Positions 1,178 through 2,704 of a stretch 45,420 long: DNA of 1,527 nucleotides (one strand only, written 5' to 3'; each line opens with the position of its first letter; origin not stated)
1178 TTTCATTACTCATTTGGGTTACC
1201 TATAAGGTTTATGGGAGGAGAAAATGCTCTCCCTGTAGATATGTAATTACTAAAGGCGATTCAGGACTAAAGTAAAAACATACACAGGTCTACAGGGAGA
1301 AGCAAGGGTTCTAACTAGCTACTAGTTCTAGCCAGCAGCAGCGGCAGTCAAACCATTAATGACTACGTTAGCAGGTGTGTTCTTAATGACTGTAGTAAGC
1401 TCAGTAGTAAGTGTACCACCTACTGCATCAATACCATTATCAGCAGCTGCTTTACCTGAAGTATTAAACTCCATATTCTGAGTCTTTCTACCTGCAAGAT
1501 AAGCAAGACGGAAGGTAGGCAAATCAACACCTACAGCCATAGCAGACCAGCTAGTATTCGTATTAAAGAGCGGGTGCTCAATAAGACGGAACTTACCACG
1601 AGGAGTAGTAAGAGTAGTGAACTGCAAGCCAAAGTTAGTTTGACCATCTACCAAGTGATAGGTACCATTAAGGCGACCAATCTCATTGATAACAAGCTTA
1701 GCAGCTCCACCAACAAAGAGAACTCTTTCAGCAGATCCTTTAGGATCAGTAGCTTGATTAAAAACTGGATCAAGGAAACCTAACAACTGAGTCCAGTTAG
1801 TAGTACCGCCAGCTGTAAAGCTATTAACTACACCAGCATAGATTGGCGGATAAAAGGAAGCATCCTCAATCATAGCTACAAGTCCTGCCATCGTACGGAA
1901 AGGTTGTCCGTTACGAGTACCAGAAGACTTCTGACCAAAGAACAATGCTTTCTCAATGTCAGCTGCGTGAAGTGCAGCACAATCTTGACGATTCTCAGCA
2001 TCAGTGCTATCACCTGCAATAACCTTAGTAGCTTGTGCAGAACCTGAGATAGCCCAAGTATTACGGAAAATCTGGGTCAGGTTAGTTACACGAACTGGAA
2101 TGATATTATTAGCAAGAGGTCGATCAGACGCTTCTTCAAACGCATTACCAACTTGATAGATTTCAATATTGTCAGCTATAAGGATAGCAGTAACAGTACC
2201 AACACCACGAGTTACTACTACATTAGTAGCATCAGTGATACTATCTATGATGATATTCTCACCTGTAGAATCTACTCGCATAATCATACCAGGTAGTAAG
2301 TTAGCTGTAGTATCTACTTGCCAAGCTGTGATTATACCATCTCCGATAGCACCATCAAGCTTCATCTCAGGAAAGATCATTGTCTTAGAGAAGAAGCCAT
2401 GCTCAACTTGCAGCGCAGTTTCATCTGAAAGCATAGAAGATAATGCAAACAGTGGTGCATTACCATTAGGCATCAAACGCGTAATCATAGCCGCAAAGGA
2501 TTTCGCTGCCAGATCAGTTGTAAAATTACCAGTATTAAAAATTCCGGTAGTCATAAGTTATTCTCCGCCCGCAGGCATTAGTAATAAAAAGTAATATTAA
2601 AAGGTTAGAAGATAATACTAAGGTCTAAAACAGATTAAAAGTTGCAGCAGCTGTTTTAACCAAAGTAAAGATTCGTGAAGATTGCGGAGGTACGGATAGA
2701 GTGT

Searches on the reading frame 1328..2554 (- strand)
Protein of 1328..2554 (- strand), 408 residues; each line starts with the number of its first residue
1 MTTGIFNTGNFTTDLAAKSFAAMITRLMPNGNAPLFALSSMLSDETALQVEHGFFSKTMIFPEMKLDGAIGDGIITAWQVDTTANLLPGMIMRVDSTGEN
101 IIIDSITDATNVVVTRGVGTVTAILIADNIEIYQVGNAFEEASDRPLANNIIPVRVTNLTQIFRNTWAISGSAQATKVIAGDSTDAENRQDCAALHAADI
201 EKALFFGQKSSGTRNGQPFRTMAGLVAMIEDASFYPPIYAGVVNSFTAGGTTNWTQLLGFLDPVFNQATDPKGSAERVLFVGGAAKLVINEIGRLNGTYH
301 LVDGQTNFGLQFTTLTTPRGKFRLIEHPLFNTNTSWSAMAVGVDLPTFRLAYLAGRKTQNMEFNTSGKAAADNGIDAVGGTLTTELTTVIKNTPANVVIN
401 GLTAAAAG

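Call 48: search_dna_similar(query=window:1328-2554:-, collection=phages, mode=protein, max_rows=15)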
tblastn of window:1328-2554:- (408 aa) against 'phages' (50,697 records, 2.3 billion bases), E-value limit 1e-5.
Records with a match: 24; places in all: 24; records where one place covers at least 80% of the query: 24.
Best place of each record, by identity: <60% 24.
By first word of the organism name: Pseudomonas 16; Aeromonas 1; Polaromonas 1; EBPR 1; Vibrio 1; Roseobacter 1; Caulobacter 1; Microcystis 1; Desulfofustis 1.
By host as written in the record: Pseudomonas aeruginosa 12; - 4; Aeromonas dhakensis 1; Polaromonas sp. 1; Pseudomonas sp. 1; Psuedomonas aeruginosa 1; Vibrio splendidus 1; Roseobacter sp. (CHUG lineage) 1; and 2 more.
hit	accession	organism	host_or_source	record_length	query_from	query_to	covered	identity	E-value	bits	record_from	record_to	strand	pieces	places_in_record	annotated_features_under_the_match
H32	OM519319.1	Aeromonas phage P5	Aeromonas dhakensis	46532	14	406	96%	40.1%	1e-76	264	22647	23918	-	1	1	hypothetical protein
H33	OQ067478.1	Polaromonas phage Tiera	Polaromonas sp.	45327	14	407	97%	37.0%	3e-53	196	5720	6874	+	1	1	putative major capsid protein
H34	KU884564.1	Pseudomonas phage PaMx43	Pseudomonas aeruginosa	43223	14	405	96%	35.7%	5e-55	201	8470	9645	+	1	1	major capsid protein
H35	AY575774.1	Pseudomonas phage PaP2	-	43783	14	405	96%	35.7%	5e-55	201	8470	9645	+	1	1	orf13: p13 | orf12: p12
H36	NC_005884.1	Pseudomonas phage PaP2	Pseudomonas aeruginosa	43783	14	405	96%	35.7%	5e-55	201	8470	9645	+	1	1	major head protein | hypothetical protein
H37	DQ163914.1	Pseudomonas phage 119X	-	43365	14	405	96%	35.7%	4e-53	196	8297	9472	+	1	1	record has no annotation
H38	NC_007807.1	Pseudomonas phage 119X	Pseudomonas aeruginosa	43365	14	405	96%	35.7%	4e-53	196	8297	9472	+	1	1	119X_gp13: major head protein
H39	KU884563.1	Pseudomonas phage PaMx41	Pseudomonas aeruginosa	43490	14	405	96%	35.4%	1e-54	200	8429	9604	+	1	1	major capsid protein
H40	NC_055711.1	Pseudomonas phage PaMx41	Pseudomonas aeruginosa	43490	14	405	96%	35.4%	1e-54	200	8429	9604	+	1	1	major head protein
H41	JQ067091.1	Pseudomonas phage PaMx32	Pseudomonas aeruginosa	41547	14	405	96%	35.4%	2e-54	200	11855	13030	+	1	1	record has no annotation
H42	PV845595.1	Pseudomonas phage Ph_15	Pseudomonas aeruginosa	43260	14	405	96%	35.4%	2e-54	200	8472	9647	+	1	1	major head protein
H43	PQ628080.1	Pseudomonas phage Neko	Pseudomonas aeruginosa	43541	14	405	96%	35.4%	2e-54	200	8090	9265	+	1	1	major head protein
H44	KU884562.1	Pseudomonas phage PaMx35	Pseudomonas aeruginosa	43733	14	405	96%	35.4%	2e-52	194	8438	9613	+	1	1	major capsid protein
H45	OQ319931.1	Pseudomonas phage 20Aug470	Pseudomonas aeruginosa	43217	14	405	96%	35.3%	2e-51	191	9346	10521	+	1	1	hypothetical protein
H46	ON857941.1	Pseudomonas phage vB_PaeP_FBPa48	Pseudomonas sp.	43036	14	405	96%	34.8%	5e-55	201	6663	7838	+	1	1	hypothetical protein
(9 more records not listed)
